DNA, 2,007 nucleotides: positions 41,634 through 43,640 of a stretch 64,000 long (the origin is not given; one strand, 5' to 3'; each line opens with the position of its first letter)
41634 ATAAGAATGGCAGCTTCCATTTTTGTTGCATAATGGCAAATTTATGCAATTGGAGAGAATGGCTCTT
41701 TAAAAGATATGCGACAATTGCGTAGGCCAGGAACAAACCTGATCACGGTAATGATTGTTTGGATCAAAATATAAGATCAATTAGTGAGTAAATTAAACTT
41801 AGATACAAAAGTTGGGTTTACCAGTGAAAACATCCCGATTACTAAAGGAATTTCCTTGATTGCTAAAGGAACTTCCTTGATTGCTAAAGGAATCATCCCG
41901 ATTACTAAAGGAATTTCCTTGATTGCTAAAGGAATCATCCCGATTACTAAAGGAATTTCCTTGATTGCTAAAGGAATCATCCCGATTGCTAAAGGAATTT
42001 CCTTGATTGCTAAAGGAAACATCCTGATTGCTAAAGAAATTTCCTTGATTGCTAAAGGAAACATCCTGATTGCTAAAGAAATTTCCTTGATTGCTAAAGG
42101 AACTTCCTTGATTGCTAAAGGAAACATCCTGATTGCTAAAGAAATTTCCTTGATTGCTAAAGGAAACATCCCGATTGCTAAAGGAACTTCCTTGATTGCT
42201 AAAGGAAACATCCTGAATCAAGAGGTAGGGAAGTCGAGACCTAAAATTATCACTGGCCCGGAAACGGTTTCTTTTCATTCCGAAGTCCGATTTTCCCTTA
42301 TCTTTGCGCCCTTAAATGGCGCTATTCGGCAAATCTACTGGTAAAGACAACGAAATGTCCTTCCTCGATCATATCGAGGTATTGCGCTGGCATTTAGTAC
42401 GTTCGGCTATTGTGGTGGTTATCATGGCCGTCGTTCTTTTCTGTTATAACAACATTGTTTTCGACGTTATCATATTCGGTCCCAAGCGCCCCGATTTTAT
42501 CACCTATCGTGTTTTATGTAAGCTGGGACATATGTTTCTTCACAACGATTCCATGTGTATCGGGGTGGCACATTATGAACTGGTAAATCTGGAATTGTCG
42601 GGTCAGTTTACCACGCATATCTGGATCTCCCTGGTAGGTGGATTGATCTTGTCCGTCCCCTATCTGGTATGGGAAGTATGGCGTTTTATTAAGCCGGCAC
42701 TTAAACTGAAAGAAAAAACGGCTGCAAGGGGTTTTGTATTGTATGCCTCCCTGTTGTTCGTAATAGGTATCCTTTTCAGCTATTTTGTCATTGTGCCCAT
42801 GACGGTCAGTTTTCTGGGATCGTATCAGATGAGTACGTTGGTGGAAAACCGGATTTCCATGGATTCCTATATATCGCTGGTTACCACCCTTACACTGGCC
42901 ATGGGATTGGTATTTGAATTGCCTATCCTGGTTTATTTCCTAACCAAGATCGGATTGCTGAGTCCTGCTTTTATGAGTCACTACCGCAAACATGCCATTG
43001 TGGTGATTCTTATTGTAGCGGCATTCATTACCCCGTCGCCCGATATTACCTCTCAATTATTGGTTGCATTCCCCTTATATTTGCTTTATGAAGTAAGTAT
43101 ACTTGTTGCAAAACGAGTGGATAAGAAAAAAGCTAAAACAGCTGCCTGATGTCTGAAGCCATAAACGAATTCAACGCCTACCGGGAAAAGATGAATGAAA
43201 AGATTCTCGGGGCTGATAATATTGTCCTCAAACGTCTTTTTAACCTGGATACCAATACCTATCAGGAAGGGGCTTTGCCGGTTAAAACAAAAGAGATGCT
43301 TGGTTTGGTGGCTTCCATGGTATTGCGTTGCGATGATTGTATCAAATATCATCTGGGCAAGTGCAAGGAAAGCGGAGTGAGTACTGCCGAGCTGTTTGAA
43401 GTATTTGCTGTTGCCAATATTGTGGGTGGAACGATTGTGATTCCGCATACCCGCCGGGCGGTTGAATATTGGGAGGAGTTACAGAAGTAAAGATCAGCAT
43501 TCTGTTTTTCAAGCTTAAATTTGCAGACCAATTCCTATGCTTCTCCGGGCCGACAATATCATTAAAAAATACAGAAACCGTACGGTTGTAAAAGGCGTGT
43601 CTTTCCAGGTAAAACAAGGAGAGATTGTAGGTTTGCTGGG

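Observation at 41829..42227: Array of eighteen 21-bp tandem repeats with internal dyad symmetry, immediately upstream of the tatC promoter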

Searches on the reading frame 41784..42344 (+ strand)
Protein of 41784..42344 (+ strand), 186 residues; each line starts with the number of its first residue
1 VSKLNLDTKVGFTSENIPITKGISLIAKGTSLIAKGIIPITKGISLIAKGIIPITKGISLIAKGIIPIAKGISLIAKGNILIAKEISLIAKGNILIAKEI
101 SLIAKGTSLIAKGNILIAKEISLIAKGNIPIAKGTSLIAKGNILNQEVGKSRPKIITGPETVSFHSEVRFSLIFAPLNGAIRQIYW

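Call 8: search_protein_families(library=pfam, proteins=[window:41784-42344:+], max_evalue=0.01)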
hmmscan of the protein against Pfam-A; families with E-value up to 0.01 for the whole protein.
window:41784-42344:+ (186 aa): 1 family
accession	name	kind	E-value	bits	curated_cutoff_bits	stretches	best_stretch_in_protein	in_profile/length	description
PF24282.1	DUF7470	-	2.4e-08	34.2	27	1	21-52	18-49/58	Family of unknown function (DUF7470)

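Call 19: list_cluster_members(proteins=[window:41784-42344:+, window:41799-42278:-, window:41777-42211:-, window:42316-43149:+, window:42355-43149:+, window:43149-43490:+])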
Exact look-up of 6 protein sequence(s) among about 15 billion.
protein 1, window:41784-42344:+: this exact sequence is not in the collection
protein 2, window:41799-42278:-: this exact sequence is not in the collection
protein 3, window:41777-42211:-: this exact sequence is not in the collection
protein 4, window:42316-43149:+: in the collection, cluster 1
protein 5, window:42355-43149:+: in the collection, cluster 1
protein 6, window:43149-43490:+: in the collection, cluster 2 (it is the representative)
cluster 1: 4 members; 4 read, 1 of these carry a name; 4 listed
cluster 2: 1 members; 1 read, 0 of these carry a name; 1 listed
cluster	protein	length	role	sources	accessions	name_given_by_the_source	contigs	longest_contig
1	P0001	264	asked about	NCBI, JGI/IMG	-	-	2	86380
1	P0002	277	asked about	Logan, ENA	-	-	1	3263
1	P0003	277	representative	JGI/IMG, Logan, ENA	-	sec-independent protein translocase protein TatC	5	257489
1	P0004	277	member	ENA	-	-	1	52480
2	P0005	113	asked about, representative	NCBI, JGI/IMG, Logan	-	-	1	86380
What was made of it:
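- None of the three window ORFs is in the 15-billion-protein collection, so neither NCBI nor JGI called them (call 19).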

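Call 20: find_encoding_contigs(protein=P0001, flank=3000, max_places=6)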
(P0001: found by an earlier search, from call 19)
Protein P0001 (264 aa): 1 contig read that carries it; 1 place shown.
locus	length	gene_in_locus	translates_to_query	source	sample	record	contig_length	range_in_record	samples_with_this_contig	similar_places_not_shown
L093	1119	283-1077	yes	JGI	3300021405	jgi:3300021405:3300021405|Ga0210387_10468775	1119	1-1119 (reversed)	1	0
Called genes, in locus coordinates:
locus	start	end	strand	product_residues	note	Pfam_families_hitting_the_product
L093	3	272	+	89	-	?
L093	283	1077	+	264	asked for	PF00902:TatC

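Call 21: find_encoding_contigs(protein=P0003, flank=3000, max_places=8)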
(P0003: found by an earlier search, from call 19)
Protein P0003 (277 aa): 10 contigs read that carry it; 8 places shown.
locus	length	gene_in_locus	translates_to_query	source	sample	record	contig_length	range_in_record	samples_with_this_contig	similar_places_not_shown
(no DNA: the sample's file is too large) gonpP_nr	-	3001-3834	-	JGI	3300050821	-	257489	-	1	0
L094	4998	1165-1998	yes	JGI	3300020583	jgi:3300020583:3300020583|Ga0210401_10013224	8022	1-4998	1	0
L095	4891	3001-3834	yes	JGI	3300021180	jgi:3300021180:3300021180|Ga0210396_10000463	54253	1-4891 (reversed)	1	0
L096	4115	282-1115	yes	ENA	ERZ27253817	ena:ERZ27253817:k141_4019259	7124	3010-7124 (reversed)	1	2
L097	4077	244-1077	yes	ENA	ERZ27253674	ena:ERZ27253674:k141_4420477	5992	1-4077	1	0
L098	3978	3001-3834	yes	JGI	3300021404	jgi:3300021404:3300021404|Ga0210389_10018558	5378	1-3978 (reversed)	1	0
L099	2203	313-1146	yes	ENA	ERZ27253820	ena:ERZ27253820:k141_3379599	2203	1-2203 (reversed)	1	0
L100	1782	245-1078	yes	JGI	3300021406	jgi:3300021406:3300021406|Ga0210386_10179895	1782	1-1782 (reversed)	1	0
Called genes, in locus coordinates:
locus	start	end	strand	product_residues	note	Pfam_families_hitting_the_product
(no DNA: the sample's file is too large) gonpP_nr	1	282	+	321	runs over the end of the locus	PF01380:SIS, PF00571:CBS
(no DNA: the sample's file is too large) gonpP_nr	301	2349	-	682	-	PF07719:TPR_2 (faint), PF13424:TPR_12 (weak), PF13181:TPR_8 (faint), PF13374:TPR_10 (faint), PF13428:TPR_14 (faint), PF13424:TPR_12 (weak), PF13432:TPR_16 (weak), PF00515:TPR_1 (weak), +2 more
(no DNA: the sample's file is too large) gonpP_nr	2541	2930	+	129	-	-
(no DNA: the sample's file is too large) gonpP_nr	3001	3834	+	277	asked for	PF00902:TatC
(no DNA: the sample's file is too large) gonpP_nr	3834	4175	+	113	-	PF02627:CMD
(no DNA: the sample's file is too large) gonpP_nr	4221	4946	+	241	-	PF00005:ABC_tran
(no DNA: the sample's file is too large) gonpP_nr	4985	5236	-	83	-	PF02700:PurS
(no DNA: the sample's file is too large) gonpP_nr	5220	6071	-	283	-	PF01066:CDP-OH_P_transf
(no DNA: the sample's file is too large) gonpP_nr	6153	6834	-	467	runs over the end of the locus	-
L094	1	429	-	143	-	?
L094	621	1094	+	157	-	-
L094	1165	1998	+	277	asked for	PF00902:TatC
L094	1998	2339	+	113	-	PF02627:CMD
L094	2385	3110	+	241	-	PF00005:ABC_tran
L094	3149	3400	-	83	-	PF02700:PurS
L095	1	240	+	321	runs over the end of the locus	PF01380:SIS, PF00571:CBS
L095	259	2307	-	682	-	PF07719:TPR_2 (faint), PF13424:TPR_12 (weak), PF13181:TPR_8 (faint), PF13374:TPR_10 (faint), PF13428:TPR_14 (faint), PF13424:TPR_12 (weak), PF13432:TPR_16 (weak), PF00515:TPR_1 (weak), +2 more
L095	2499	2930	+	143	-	-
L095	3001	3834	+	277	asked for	PF00902:TatC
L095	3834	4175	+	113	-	PF02627:CMD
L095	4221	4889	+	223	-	?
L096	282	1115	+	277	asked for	PF00902:TatC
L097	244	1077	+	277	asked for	PF00902:TatC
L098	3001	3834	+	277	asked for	PF00902:TatC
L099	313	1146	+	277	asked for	PF00902:TatC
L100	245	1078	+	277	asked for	PF00902:TatC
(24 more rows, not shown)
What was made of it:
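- A close relative of the window genome, L095, is in that same sample (call 21). JGI called 129-, 143- and 157-aa ORFs on the + strand in relatives (call 21).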

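Call 27: find_homologous_proteins(query=window:41784-42344:+, max_evalue=0.001)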
Query window:41784-42344:+ (186 aa): 1 proteins with E <= 0.001 among 8000 candidates.
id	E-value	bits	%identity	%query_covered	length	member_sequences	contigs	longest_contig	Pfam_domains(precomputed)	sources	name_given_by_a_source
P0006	1.0e-5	44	36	63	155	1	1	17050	-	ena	-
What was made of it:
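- Tried and rejected: Protein search with the + frame ORF (call 27).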

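Call 46: find_encoding_contigs(protein=P0006, flank=6000, max_places=3)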
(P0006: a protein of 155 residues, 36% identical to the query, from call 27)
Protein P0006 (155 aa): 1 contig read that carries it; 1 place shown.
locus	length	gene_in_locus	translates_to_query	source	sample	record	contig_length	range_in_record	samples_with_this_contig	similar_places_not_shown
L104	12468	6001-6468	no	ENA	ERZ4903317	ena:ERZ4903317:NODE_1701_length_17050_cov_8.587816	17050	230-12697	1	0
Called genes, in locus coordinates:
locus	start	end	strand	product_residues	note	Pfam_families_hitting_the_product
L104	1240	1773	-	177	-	-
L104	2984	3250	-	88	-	-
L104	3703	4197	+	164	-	-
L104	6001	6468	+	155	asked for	-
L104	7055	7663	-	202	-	-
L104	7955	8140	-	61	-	-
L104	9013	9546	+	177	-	-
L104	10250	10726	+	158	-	-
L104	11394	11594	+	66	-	-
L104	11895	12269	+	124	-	PF08514:STAG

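Call 52: find_encoding_contigs(protein=P0004, flank=3000, max_places=5)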
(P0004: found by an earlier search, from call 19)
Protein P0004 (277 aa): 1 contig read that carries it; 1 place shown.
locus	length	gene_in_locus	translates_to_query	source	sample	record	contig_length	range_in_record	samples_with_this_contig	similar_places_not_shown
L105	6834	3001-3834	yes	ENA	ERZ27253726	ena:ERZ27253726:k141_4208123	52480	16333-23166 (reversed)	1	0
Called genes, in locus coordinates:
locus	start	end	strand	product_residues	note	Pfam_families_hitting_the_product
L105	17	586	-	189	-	PF01797:Y1_Tnp (weak)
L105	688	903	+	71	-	-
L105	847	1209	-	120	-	PF00072:Response_reg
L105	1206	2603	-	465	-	PF00989:PAS (faint), PF08448:PAS_4 (weak), PF13426:PAS_9 (faint), PF08448:PAS_4, PF07536:HWE_HK, PF07568:HisKA_2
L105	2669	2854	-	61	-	-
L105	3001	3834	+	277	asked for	PF00902:TatC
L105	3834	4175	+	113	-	PF02627:CMD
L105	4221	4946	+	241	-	PF00005:ABC_tran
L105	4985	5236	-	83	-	PF02700:PurS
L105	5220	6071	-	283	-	PF01066:CDP-OH_P_transf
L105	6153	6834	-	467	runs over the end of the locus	-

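Call 53: find_encoding_contigs(protein=P0002, flank=3000, max_places=5)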
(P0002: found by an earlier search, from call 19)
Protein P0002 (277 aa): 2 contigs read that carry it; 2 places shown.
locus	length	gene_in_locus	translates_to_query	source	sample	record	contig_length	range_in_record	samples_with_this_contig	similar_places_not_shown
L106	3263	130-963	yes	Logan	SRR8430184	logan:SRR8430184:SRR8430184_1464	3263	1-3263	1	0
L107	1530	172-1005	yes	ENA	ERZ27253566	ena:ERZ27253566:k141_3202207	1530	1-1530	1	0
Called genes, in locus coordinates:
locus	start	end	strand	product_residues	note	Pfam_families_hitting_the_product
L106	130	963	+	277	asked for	PF00902:TatC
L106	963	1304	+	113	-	PF02627:CMD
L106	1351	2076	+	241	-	PF00005:ABC_tran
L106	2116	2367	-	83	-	PF02700:PurS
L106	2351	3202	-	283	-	PF01066:CDP-OH_P_transf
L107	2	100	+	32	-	?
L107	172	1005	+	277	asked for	PF00902:TatC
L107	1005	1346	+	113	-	PF02627:CMD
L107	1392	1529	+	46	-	?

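Call 55: search_protein_families(library=ncbifam, proteins=[L105:17-586:-], max_evalue=0.01)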
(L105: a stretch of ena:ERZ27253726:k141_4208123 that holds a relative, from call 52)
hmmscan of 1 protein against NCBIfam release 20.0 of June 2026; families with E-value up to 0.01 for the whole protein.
L105:17-586:- (189 aa): 2 families
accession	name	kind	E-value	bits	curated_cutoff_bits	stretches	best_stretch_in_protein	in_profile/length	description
NF047646.1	REP_Tyr_transpos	equivalog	1.3e-30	106.2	80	1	7-164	5-146/146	REP-associated tyrosine transposase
NF033573.1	transpos_IS200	equivalog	8.7e-05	22.7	55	1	32-96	30-94/126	IS200/IS605 family transposase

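Call 56: search_protein_families(library=pfam, proteins=[L105:17-586:-, L105:847-1209:-], max_evalue=0.01)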
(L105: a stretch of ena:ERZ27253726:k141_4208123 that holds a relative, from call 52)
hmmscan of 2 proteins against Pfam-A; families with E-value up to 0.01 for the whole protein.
L105:17-586:- (189 aa): 1 family
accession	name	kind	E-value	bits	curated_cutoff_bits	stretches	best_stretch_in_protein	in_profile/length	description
PF01797.21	Y1_Tnp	-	2.1e-07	31.5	23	1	32-92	24-84/121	Transposase IS200 like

L105:847-1209:- (120 aa): 1 family
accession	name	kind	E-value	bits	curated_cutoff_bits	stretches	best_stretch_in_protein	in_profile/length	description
PF00072.30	Response_reg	-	1.3e-17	64.4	30.2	1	7-117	1-110/111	Response regulator receiver domain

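Call 58: find_encoding_contigs(protein=P0004, flank=10000, max_places=2)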
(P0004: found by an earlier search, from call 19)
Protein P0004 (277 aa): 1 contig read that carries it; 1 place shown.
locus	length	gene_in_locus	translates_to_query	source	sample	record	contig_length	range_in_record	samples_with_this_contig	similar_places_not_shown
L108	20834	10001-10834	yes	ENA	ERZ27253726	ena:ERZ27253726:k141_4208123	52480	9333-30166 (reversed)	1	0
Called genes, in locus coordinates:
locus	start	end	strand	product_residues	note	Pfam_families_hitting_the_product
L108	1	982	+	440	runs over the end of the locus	PF03739:LptF_LptG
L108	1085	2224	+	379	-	PF13439:Glyco_transf_4 (faint), PF00534:Glycos_transf_1 (weak), PF13692:Glyco_trans_1_4, PF13524:Glyco_trans_1_2 (weak)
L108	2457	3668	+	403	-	PF13439:Glyco_transf_4 (faint), PF00534:Glycos_transf_1, PF13692:Glyco_trans_1_4, PF13524:Glyco_trans_1_2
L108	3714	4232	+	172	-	PF00156:Pribosyltran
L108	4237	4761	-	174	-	PF13189:Cytidylate_kin2 (weak), PF13238:AAA_18, PF13671:AAA_33 (faint), PF01202:SKI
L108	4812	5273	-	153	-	-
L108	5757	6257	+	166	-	-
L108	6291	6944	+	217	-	-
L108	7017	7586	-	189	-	PF01797:Y1_Tnp (weak)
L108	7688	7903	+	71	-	-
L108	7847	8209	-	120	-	PF00072:Response_reg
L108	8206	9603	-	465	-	PF00989:PAS (faint), PF08448:PAS_4 (weak), PF13426:PAS_9 (faint), PF08448:PAS_4, PF07536:HWE_HK, PF07568:HisKA_2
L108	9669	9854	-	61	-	-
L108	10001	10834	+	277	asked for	PF00902:TatC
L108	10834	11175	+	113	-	PF02627:CMD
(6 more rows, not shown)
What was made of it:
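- Closest known: REP/BIME clusters and their RAYT transposases. Same: A RAYT gene exists in this lineage (calls 55, 58).
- A RAYT gene (NF047646, 106 bits, cutoff 80) lies 2 kb from the kinase-locus array (calls 52, 55, 58).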

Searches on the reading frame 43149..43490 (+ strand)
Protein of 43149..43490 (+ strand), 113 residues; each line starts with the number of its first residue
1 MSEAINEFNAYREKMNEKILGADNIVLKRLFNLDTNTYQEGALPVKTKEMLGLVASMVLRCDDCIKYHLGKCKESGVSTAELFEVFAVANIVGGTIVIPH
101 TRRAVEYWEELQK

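Call 8: search_protein_families(library=pfam, proteins=[window:43149-43490:+], max_evalue=0.01)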
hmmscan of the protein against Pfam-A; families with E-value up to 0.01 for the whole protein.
window:43149-43490:+ (113 aa): 1 family
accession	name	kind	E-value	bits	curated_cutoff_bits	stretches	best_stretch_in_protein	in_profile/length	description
PF02627.25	CMD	-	7.9e-17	61.5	23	1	27-106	4-83/84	Carboxymuconolactone decarboxylase family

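Call 55: search_protein_families(library=ncbifam, proteins=[L105:17-586:-], max_evalue=0.01)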
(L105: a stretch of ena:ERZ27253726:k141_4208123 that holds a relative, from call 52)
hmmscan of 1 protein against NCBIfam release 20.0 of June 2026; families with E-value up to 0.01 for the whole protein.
L105:17-586:- (189 aa): 2 families
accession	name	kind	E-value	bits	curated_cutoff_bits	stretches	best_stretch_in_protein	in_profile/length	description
NF047646.1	REP_Tyr_transpos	equivalog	1.3e-30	106.2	80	1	7-164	5-146/146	REP-associated tyrosine transposase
NF033573.1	transpos_IS200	equivalog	8.7e-05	22.7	55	1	32-96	30-94/126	IS200/IS605 family transposase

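Call 56: search_protein_families(library=pfam, proteins=[L105:17-586:-, L105:847-1209:-], max_evalue=0.01)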
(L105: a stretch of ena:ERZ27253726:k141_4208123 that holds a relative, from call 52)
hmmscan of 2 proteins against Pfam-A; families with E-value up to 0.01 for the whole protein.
L105:17-586:- (189 aa): 1 family
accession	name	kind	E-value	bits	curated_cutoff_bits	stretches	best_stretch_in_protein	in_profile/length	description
PF01797.21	Y1_Tnp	-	2.1e-07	31.5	23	1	32-92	24-84/121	Transposase IS200 like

L105:847-1209:- (120 aa): 1 family
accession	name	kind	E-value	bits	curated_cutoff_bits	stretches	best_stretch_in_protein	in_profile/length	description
PF00072.30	Response_reg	-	1.3e-17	64.4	30.2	1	7-117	1-110/111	Response regulator receiver domain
